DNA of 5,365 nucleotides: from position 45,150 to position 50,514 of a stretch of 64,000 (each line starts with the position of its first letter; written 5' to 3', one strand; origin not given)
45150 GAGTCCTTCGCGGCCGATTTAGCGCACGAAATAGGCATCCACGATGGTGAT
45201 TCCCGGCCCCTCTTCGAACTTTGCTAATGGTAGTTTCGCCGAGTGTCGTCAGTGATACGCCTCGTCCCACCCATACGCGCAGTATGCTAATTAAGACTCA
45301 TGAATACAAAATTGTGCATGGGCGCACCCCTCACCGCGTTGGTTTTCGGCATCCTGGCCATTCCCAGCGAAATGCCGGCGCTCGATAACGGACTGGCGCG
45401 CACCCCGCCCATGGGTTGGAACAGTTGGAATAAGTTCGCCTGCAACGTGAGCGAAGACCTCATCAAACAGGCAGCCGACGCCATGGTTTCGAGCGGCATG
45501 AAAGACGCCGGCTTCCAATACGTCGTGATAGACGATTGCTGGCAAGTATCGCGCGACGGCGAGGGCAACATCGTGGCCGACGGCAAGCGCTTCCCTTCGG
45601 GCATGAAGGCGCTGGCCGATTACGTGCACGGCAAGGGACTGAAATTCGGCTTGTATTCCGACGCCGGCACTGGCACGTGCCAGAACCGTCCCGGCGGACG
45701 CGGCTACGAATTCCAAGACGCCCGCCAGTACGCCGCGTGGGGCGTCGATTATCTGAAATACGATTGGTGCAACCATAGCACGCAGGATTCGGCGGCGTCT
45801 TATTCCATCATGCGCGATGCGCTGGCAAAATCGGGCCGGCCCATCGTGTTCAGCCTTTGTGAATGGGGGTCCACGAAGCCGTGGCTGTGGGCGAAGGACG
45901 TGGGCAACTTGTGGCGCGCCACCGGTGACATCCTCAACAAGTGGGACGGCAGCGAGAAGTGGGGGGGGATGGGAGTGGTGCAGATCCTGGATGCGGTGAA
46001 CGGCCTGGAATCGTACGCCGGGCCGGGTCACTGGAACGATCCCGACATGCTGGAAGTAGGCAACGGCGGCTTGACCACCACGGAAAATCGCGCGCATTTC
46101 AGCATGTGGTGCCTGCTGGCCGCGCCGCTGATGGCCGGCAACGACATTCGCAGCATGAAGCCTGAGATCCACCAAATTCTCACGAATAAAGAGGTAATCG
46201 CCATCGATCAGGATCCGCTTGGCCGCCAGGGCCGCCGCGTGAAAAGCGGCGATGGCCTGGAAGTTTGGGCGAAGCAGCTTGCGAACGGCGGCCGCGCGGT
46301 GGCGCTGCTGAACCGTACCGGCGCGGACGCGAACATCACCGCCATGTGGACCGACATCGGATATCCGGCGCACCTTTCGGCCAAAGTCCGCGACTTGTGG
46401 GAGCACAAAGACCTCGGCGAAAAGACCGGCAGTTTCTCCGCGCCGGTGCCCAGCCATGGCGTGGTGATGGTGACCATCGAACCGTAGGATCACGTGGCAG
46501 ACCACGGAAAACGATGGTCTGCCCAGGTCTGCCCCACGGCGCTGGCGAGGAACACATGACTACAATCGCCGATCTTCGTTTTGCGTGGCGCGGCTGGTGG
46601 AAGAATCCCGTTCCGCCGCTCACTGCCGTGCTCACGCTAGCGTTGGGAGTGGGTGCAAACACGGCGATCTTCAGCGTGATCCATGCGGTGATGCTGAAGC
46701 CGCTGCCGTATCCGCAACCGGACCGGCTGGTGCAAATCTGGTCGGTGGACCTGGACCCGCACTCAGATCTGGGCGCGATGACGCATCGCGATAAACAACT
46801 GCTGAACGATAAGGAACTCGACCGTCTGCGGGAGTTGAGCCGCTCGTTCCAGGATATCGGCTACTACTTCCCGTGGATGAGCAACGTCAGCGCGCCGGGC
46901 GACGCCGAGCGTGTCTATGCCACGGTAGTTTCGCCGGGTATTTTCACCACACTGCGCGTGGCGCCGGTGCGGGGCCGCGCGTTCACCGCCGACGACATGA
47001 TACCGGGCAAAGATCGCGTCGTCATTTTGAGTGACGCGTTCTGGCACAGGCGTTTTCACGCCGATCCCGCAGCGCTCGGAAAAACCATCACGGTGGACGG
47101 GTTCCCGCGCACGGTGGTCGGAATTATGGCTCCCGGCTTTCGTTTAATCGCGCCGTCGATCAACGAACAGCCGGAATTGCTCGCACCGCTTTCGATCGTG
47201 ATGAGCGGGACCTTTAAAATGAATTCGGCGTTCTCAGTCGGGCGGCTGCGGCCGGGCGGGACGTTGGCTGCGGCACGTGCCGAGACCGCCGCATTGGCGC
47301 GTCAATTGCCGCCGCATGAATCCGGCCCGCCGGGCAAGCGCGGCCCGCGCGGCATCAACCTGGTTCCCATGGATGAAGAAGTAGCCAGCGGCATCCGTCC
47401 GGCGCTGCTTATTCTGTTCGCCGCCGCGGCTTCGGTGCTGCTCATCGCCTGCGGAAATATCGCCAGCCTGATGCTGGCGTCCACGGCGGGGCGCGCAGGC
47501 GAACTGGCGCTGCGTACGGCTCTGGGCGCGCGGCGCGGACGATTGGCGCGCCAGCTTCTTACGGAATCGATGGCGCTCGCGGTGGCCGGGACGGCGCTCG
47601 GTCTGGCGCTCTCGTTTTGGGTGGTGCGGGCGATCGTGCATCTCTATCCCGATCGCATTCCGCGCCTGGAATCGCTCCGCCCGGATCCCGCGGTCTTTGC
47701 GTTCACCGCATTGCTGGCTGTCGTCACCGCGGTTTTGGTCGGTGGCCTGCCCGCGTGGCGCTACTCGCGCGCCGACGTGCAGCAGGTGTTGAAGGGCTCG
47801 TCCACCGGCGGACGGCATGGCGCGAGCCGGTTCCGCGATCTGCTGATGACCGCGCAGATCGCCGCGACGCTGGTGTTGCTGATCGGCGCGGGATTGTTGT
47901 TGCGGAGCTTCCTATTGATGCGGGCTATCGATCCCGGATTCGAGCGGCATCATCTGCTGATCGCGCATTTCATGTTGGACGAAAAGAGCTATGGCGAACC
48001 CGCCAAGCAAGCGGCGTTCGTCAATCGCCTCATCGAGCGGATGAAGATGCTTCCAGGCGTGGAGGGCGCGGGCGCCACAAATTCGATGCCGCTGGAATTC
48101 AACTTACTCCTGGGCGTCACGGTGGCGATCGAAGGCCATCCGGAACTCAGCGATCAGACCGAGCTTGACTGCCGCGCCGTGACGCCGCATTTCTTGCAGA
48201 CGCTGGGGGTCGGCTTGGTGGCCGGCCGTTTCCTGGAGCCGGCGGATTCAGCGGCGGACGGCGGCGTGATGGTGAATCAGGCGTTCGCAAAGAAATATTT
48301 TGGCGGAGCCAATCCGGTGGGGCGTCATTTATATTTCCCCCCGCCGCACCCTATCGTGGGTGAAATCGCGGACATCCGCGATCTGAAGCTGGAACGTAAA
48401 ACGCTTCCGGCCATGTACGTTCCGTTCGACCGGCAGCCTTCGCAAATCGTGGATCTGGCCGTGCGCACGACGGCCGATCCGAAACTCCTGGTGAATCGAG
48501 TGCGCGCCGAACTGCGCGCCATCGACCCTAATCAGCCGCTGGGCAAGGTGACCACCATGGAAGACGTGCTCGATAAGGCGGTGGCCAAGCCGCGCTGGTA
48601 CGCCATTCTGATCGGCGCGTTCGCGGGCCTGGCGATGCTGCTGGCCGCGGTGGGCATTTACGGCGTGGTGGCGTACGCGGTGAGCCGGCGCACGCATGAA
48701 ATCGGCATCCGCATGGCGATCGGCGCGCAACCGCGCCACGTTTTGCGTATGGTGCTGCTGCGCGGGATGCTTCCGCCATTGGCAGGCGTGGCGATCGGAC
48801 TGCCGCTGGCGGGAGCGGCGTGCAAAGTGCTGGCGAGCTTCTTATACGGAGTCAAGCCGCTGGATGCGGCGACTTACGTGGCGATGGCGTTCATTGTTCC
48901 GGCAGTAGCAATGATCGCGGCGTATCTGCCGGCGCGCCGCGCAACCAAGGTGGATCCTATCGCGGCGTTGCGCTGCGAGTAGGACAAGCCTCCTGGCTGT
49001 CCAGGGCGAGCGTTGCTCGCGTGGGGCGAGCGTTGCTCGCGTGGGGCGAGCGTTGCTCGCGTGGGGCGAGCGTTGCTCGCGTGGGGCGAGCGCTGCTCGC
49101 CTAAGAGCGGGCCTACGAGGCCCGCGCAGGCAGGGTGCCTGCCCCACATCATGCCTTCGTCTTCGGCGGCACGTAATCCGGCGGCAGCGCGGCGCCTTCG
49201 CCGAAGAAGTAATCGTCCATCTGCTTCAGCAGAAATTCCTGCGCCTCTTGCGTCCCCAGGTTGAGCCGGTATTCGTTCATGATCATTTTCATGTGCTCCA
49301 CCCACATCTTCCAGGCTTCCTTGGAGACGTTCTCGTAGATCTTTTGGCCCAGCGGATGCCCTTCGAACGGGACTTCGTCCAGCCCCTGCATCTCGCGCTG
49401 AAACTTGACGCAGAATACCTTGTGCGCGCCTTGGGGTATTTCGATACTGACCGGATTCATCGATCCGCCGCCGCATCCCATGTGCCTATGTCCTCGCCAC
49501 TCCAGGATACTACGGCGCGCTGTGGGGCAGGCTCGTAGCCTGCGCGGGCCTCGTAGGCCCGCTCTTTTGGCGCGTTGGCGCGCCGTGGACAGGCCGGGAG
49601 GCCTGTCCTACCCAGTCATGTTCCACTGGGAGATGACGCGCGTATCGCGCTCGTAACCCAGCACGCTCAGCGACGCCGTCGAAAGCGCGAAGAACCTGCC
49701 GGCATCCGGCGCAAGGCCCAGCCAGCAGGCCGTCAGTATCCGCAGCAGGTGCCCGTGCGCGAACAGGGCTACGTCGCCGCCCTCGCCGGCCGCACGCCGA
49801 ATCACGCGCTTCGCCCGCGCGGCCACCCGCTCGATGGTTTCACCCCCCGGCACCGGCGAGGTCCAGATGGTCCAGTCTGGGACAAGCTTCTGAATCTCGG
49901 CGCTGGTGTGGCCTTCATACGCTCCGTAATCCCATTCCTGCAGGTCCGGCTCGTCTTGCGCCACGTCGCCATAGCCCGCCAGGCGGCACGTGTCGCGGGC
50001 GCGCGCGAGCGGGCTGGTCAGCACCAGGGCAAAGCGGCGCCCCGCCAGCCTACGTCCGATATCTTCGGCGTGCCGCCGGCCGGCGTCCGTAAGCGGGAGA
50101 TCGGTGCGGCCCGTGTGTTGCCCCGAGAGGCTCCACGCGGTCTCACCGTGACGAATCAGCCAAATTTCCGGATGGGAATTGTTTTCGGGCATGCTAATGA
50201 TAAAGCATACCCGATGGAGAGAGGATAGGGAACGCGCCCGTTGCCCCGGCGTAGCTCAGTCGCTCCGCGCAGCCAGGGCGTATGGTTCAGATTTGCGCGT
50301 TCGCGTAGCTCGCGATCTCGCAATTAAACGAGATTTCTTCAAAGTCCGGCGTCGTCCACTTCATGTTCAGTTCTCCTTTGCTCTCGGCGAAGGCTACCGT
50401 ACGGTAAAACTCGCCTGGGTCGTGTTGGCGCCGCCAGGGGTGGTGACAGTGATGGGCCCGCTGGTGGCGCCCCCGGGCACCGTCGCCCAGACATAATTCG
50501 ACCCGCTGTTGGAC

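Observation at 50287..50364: Orphan PqqA-like peptide gene without pqqBCDE, tucked behind a GloVer/IPT surface-protein gene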

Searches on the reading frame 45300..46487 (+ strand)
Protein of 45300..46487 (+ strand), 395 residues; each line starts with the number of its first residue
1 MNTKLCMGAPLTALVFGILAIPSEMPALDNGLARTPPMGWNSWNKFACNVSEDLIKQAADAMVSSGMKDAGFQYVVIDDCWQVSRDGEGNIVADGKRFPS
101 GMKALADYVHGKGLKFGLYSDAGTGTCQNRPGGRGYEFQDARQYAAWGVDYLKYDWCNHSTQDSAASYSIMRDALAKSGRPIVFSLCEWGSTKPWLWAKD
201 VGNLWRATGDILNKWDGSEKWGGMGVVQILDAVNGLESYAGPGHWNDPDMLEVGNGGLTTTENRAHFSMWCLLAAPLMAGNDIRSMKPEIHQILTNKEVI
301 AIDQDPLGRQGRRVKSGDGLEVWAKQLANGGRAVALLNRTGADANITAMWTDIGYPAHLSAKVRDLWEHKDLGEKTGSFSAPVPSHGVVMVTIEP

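Call 10: search_protein_families(library=pfam, proteins=[window:45300-46487:+], max_evalue=0.01)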
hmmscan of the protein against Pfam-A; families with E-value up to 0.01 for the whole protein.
window:45300-46487:+ (395 aa): 5 families
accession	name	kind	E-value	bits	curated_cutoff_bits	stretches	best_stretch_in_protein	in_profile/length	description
PF16499.11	Melibiase_2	-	5.1e-77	259.4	23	1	35-305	1-284/284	Alpha galactosidase A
PF17801.7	Melibiase_C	-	2e-22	79.5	22.9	1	318-392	2-70/71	Alpha galactosidase C-terminal beta sandwich domain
PF17450.8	Melibiase_2_C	-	2.2e-09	37.9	22.5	1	308-372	1-69/87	Alpha galactosidase A C-terminal beta sandwich domain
PF02065.24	Melibiase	-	2.3e-07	30.6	27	1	36-120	41-124/347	Melibiase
PF10566.15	Glyco_hydro_97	-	3.9e-05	23.6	32.5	1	69-176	45-149/275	Glycoside hydrolase 97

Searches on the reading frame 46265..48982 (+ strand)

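Call 10: search_protein_families(library=pfam, proteins=[window:46265-48982:+], max_evalue=0.01)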
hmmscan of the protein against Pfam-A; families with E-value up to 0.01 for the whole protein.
window:46265-48982:+ (905 aa): 3 families
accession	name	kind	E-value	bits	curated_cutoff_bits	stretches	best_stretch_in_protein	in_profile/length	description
PF12704.14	MacB_PCD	-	9e-32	111.5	27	2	120-342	3-205/207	MacB-like periplasmic core domain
PF02687.27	FtsX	-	4.5e-26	91.7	25.5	2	386-503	2-118/120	FtsX-like permease C-terminal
PF11752.14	DUF3309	-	0.00075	20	22.3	1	481-502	3-24/50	Protein of unknown function (DUF3309)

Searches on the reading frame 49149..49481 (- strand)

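Call 10: search_protein_families(library=pfam, proteins=[window:49149-49481:-], max_evalue=0.01)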
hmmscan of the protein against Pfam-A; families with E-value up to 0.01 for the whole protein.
window:49149-49481:- (110 aa): 1 family
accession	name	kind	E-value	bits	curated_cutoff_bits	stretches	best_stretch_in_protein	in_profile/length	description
PF04362.19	Iron_traffic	-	1.3e-33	115.1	27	1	19-106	2-88/88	Bacterial Fe(2+) trafficking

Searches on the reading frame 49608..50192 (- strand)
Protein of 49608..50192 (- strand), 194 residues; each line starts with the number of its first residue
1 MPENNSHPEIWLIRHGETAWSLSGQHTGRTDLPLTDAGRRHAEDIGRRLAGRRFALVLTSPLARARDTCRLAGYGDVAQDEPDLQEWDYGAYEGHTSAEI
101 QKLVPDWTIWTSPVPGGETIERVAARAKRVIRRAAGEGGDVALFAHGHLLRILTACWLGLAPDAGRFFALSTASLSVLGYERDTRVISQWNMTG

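Call 10: search_protein_families(library=pfam, proteins=[window:49608-50192:-], max_evalue=0.01)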
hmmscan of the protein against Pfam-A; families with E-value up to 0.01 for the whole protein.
window:49608-50192:- (194 aa): 1 family
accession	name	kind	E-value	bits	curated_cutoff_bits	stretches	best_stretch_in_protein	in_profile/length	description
PF00300.27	His_Phos_1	-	4.7e-50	170.4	21.7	1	10-192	1-193/194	Histidine phosphatase superfamily (branch 1)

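Call 12: find_encoding_contigs(protein=window:49608-50192:-, flank=10000, max_places=6)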
Protein window:49608-50192:- (194 aa): 2 contigs read that carry it; 2 places shown.
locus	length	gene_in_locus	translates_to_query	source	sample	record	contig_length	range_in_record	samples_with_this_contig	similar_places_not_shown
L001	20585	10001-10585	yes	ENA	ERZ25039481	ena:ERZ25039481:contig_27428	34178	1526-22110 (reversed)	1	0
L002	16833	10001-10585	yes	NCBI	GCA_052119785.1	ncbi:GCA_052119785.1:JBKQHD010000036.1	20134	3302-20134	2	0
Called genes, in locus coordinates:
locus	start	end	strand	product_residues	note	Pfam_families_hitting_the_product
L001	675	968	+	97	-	-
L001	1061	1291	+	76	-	PF00482:T2SSF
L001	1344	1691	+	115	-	PF08334:T2SSG, PF22434:PilW_C (weak)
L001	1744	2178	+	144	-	-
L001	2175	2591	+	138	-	PF07963:N_methyl (weak)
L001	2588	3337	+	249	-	-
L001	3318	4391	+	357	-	PF12836:HHH_3 (faint), PF21687:T2SSK_1st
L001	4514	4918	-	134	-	PF00408:PGM_PMM_IV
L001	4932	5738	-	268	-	PF02878:PGM_PMM_I, PF02879:PGM_PMM_II, PF02880:PGM_PMM_III (weak)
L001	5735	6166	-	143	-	PF02878:PGM_PMM_I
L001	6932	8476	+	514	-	-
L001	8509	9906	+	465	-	-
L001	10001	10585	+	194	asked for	PF00300:His_Phos_1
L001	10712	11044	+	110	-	PF04362:Iron_traffic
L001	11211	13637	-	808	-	PF12704:MacB_PCD, PF02687:FtsX, PF12704:MacB_PCD, PF02687:FtsX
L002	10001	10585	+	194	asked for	PF00300:His_Phos_1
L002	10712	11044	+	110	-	PF04362:Iron_traffic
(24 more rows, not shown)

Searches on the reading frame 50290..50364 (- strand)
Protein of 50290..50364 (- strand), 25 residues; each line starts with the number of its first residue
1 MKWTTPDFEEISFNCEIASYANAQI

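Call 7: search_protein_families(library=pfam, proteins=[window:50290-50364:-], max_evalue=10)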
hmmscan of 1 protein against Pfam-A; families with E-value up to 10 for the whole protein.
seq(25 aa): 1 family
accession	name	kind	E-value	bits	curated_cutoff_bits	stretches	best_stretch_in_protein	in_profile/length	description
PF08042.16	PqqA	-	0.00023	21.6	21.1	1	2-20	1-19/19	PqqA family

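Call 8: search_protein_families(library=ncbifam, proteins=[window:50290-50364:-], max_evalue=10)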
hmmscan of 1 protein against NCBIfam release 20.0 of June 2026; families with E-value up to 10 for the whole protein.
seq(25 aa): 1 family
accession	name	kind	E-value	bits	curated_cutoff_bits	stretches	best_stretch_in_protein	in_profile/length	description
TIGR02107.1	PQQ_syn_pqqA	equivalog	0.00015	21.6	20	1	3-23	1-21/21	pyrroloquinoline quinone precursor peptide PqqA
